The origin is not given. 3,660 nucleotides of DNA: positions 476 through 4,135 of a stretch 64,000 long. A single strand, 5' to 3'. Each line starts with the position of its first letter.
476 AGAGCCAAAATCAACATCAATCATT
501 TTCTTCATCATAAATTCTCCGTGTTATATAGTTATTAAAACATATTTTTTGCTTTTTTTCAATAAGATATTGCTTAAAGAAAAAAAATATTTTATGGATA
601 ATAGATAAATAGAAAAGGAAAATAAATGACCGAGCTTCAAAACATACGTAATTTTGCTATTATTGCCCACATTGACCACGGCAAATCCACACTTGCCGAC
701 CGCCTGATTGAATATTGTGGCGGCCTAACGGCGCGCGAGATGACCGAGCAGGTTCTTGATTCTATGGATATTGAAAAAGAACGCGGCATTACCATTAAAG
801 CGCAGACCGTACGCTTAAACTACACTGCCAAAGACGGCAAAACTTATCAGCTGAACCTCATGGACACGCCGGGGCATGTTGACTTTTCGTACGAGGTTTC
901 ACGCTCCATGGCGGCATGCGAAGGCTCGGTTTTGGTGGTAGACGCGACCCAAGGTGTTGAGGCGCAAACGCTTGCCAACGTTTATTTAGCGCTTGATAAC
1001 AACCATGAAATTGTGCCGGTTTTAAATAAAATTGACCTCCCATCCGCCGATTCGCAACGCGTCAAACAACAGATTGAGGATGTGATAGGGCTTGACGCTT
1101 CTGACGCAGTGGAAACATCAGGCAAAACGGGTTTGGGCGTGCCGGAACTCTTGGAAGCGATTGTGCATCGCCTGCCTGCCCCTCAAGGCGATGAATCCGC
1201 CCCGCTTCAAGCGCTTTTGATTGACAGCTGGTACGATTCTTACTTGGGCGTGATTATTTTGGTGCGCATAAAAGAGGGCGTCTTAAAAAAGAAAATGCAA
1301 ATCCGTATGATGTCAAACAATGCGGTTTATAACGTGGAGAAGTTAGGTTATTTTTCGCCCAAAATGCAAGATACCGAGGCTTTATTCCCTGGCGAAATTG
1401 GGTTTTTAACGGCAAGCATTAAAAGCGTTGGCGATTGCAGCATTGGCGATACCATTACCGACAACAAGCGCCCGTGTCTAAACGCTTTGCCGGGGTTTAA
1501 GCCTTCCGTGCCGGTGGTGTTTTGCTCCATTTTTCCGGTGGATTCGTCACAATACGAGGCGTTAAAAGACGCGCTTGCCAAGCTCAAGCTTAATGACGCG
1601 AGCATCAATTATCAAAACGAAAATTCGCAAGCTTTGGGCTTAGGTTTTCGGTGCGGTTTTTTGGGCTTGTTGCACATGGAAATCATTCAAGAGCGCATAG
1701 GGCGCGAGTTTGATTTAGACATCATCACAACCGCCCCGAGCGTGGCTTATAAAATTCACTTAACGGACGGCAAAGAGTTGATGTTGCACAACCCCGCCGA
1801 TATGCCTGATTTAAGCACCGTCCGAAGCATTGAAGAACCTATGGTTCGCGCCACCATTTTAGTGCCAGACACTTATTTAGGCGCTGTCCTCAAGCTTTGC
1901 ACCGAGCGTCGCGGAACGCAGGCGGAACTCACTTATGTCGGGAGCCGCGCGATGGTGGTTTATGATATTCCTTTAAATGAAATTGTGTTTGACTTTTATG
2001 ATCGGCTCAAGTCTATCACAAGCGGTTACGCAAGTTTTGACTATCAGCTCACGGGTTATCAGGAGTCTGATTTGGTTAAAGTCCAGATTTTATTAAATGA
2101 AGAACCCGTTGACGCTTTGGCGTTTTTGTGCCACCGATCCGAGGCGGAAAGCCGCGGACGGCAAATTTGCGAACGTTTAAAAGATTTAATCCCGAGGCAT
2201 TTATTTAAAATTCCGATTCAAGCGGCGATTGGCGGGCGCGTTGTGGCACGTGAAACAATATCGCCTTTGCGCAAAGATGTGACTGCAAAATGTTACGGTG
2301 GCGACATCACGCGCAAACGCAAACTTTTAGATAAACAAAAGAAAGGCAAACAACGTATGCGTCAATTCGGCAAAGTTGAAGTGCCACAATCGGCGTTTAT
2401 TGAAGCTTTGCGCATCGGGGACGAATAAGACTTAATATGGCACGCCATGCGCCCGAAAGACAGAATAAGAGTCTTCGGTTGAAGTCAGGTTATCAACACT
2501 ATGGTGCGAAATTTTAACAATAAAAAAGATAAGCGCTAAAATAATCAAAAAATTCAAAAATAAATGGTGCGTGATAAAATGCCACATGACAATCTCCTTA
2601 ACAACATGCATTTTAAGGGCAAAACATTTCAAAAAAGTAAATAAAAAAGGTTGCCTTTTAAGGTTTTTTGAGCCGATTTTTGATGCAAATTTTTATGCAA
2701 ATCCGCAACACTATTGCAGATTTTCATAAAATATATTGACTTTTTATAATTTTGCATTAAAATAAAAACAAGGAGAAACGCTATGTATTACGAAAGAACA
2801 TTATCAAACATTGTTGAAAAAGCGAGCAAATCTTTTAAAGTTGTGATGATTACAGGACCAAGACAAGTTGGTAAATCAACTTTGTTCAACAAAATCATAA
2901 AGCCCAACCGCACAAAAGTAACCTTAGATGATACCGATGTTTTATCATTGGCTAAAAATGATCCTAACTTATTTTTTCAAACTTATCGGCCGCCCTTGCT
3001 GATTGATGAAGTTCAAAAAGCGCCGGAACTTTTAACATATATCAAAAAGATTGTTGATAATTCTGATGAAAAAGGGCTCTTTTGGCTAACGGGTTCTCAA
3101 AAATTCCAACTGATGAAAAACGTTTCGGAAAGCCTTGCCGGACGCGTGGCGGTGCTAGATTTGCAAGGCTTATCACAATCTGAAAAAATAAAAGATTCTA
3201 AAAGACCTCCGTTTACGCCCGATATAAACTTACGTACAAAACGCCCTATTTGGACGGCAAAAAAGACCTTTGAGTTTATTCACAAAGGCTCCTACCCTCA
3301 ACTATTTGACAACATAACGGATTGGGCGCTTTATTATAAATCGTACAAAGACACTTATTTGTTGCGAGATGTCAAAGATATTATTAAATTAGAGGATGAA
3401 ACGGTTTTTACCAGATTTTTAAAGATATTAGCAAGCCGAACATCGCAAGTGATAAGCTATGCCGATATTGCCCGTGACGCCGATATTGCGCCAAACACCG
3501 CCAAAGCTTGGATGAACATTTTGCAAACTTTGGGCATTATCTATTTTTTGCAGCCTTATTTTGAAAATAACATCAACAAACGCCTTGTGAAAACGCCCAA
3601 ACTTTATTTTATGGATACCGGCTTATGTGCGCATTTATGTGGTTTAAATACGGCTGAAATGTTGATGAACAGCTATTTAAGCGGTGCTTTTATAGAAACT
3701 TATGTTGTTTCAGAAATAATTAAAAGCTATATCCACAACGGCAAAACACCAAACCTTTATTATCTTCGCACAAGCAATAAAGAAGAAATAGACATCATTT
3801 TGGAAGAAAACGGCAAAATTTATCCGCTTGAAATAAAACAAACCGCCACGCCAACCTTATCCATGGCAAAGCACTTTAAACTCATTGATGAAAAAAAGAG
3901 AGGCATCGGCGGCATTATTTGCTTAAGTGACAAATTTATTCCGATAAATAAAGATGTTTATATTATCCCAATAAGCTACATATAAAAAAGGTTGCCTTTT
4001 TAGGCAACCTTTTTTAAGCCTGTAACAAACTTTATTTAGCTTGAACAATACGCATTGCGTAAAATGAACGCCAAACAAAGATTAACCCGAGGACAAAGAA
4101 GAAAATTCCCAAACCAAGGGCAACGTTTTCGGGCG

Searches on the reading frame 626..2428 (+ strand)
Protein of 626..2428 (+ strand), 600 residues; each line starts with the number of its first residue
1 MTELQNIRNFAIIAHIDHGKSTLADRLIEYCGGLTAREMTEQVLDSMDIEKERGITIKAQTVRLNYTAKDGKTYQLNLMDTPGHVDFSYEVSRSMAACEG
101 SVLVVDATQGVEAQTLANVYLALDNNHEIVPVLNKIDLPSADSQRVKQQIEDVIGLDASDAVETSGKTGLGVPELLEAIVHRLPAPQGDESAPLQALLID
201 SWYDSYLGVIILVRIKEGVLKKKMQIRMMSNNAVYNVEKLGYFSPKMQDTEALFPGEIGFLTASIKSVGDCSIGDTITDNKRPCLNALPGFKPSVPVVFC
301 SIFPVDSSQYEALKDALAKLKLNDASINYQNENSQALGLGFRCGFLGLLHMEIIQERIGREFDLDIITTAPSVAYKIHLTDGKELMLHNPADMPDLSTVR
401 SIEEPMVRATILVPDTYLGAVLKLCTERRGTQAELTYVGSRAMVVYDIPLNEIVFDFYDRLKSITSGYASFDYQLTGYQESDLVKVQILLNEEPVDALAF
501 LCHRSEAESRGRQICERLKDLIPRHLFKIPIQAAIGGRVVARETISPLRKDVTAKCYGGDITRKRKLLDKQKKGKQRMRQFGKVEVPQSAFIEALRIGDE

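Call 68: search_protein_families(library=pfam, proteins=[window:626-2428:+], max_evalue=0.00001)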
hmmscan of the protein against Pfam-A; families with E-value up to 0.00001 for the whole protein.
window:626-2428:+ (600 aa): 5 families
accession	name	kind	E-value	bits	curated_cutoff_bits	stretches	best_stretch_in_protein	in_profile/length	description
PF00009.33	GTP_EFTU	-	1.3e-55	188.4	26.5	1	6-184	2-187/188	Elongation factor Tu GTP binding domain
PF06421.17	LepA_C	-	2e-49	166.6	29.7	1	490-595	1-106/107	GTP-binding protein LepA C-terminus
PF00679.30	EFG_C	-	1.4e-22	79.9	27.9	1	402-487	2-87/89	Elongation factor G C-terminus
PF03144.31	GTP_EFTU_D2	-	1.8e-08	35.1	30.3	1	208-278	1-73/73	Elongation factor Tu domain 2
PF14492.12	EFG_III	-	1.7e-06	28.4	27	1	296-368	4-73/75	Elongation Factor G, domain III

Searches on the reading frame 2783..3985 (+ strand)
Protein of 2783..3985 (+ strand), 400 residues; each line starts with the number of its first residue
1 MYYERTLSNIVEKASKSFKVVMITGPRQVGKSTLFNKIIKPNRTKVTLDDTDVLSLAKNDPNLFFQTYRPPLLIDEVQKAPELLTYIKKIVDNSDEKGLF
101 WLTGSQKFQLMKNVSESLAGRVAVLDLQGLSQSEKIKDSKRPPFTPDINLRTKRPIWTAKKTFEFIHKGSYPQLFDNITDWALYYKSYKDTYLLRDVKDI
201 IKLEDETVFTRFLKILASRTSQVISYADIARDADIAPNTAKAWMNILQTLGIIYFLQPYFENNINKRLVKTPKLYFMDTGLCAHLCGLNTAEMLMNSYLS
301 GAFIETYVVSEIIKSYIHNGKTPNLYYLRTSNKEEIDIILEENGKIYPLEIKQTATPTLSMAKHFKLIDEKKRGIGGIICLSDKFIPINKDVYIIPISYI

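Call 68: search_protein_families(library=pfam, proteins=[window:2783-3985:+], max_evalue=0.00001)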
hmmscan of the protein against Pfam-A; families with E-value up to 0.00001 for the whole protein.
window:2783-3985:+ (400 aa): 2 families
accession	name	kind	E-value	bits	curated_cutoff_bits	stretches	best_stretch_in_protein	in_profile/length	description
PF13635.12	DUF4143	-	3.9e-44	150.7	28.1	1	195-353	2-159/160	Domain of unknown function (DUF4143)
PF13173.12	AAA_14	-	7.2e-28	97.6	27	1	18-134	2-127/129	AAA domain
